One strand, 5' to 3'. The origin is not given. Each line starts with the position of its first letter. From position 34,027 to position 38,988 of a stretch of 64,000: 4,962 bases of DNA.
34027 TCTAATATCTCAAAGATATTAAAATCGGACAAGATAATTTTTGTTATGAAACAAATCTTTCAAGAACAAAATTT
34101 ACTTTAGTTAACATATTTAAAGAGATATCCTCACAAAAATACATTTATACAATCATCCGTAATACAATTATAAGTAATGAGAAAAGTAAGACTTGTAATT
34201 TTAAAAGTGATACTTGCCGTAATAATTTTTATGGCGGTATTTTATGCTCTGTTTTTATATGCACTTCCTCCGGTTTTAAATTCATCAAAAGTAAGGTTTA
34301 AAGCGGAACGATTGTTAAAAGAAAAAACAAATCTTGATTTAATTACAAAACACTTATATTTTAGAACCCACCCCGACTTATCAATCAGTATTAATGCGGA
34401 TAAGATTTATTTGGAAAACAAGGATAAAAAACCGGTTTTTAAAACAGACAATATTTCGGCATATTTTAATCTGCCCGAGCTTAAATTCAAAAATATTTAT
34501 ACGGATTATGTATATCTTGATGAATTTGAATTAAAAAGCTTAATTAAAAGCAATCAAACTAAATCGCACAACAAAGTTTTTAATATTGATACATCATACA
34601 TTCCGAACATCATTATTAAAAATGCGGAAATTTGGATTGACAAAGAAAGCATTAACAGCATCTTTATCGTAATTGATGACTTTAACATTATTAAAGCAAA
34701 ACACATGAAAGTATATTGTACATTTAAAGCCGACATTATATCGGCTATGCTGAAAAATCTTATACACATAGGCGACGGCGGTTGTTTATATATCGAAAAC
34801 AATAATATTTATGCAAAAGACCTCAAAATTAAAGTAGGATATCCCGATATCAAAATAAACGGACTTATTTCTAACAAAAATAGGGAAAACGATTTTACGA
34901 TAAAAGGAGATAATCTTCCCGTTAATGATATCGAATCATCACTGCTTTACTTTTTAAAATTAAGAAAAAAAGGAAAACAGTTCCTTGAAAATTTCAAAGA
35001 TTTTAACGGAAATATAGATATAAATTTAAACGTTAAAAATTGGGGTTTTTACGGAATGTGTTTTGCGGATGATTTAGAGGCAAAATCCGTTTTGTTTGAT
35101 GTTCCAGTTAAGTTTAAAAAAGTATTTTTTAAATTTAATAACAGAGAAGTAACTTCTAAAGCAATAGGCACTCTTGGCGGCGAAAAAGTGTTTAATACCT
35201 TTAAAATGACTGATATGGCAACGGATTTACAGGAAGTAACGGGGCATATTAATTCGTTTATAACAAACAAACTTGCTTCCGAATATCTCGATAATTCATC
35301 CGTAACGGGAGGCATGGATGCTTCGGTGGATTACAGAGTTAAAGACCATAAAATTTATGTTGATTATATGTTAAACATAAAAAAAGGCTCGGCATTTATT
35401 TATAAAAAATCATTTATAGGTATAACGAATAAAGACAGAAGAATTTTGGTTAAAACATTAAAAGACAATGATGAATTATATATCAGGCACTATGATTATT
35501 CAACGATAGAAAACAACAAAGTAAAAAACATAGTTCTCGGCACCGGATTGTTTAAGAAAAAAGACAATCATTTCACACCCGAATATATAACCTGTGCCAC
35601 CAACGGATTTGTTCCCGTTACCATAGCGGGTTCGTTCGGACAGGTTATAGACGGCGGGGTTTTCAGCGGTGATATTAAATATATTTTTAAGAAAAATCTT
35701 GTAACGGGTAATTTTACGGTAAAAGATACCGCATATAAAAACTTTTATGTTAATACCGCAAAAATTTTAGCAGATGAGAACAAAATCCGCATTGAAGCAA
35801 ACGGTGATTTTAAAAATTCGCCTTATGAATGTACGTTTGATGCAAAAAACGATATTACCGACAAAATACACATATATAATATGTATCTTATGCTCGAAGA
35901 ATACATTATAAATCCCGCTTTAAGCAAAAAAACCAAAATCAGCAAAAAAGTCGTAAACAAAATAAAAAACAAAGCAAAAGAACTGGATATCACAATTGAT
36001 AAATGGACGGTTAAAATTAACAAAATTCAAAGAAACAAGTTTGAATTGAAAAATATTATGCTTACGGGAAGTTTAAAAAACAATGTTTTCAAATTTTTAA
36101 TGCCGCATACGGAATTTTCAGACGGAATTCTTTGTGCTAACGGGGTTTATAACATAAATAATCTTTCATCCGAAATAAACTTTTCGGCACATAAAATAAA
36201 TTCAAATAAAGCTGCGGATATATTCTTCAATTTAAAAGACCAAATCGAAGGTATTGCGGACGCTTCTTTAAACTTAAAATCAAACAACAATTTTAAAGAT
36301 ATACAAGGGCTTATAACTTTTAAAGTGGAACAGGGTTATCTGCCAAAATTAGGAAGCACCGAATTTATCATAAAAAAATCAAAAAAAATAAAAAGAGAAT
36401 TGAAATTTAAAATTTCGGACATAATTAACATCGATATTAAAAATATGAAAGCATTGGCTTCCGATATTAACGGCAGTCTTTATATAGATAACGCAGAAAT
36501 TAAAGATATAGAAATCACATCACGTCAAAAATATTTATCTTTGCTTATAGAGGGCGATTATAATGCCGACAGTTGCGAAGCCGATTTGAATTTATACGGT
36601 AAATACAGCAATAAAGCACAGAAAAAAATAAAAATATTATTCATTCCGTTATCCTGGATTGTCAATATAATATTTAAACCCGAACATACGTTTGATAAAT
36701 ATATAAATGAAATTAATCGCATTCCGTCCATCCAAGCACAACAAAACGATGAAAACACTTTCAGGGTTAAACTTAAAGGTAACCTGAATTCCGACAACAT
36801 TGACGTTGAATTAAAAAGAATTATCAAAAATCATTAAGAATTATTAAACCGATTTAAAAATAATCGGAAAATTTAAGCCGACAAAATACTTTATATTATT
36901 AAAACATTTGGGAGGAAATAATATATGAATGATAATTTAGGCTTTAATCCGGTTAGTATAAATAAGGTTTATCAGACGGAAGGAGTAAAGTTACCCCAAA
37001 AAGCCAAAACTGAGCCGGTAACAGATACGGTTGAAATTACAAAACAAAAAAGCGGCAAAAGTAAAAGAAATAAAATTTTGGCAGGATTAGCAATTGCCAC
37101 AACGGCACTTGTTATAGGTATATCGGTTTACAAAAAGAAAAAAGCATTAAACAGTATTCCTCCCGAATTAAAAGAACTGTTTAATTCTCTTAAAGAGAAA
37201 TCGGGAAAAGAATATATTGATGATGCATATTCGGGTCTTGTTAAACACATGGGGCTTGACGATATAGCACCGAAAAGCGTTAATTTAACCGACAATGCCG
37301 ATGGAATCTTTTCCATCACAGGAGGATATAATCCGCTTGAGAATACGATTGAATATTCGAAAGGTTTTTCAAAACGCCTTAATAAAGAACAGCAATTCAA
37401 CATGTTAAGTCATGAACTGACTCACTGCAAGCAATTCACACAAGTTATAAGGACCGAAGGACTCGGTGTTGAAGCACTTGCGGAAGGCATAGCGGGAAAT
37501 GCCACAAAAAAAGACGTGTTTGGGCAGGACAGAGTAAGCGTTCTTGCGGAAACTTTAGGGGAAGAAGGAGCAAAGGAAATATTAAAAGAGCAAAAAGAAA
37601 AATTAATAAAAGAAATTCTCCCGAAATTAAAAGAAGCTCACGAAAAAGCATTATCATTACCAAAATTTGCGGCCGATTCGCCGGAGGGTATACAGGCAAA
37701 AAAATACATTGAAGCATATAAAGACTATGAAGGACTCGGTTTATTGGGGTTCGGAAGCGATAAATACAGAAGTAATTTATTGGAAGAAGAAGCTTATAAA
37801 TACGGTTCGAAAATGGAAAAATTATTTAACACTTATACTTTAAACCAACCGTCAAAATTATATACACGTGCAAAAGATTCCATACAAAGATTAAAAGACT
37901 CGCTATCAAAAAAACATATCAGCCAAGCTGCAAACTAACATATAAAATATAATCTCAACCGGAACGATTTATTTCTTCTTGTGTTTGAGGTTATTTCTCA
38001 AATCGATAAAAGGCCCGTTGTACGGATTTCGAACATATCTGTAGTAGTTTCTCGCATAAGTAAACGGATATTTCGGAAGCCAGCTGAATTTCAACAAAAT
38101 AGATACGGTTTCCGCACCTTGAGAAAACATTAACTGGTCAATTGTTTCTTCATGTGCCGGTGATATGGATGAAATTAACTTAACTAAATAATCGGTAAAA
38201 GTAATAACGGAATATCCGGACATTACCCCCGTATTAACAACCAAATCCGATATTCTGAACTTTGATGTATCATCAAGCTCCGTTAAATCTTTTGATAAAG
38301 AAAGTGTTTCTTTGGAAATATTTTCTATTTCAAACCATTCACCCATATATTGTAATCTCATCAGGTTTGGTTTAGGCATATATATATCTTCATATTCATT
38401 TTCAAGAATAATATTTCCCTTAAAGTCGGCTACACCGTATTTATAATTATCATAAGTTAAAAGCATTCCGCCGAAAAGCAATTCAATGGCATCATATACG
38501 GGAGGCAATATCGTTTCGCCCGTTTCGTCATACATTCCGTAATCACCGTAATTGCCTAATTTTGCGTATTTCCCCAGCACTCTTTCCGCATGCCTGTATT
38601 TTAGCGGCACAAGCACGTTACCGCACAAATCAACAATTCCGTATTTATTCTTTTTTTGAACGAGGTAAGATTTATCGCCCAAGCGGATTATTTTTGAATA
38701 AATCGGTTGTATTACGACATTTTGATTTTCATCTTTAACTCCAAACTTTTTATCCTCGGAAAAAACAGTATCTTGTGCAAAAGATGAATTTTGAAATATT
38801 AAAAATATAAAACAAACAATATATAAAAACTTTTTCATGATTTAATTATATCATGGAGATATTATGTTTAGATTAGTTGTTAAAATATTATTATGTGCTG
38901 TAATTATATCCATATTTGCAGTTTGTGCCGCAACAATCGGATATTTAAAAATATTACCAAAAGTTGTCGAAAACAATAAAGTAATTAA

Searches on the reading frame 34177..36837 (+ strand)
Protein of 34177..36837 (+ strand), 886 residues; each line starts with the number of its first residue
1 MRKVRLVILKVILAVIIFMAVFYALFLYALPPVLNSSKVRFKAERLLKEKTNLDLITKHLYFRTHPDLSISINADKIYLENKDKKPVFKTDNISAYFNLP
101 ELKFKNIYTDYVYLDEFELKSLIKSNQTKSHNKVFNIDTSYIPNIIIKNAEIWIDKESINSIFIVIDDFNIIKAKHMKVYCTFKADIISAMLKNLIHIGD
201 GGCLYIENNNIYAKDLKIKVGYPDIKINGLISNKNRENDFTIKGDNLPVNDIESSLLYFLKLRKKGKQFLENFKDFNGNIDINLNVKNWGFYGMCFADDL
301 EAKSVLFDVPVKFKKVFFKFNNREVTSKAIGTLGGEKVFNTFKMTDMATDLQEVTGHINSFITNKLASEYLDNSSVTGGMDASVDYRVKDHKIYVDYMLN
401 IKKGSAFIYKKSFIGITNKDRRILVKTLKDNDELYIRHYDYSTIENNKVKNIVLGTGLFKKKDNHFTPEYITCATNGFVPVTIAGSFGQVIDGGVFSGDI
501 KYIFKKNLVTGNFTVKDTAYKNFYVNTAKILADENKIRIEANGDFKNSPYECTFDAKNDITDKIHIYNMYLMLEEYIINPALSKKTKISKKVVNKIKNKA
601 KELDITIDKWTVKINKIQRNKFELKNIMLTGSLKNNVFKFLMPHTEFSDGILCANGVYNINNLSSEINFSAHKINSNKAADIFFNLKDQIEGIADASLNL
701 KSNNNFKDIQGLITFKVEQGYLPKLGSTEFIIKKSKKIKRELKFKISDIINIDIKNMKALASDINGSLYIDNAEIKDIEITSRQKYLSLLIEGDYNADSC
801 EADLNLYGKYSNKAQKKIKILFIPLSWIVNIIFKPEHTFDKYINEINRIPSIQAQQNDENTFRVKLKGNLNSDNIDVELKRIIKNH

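Call 17: search_protein_families(library=pfam, proteins=[window:34177-36837:+], max_evalue=0.001)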
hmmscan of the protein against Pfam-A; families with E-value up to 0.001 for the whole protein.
window:34177-36837:+ (886 aa): 0 families

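Call 81: search_protein_families(library=pfam, proteins=[window:34177-36837:+], max_evalue=5)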
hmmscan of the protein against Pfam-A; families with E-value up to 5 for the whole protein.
window:34177-36837:+ (886 aa): 1 family
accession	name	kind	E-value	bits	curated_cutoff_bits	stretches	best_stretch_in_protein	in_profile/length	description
PF05434.16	Tmemb_9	-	0.42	10.9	28.6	1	5-45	51-89/145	TMEM9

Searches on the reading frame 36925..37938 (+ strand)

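Call 17: search_protein_families(library=pfam, proteins=[window:36925-37938:+], max_evalue=0.001)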
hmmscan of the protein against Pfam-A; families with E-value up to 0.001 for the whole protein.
window:36925-37938:+ (337 aa): 2 families
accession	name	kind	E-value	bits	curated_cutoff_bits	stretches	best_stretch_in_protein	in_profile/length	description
PF04450.18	BSP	-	0.00011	22.5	23.8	1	117-190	57-135/207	Peptidase of plants and bacteria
PF20573.4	DUF6782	-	0.00094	18.9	27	0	91-176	28-109/241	Putative metallopeptidase family (DUF6782)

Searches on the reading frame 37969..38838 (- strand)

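Call 17: search_protein_families(library=pfam, proteins=[window:37969-38838:-], max_evalue=0.001)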
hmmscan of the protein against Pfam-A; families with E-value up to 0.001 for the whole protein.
window:37969-38838:- (289 aa): 2 families
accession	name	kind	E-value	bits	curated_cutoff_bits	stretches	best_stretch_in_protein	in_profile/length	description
PF14903.11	WG_beta_rep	-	1.8e-13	50.7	25.6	1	100-134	1-35/35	WG containing repeat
PF10777.14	YlaC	-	0.00079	19.7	27.5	0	160-214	96-150/154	Inner membrane protein YlaC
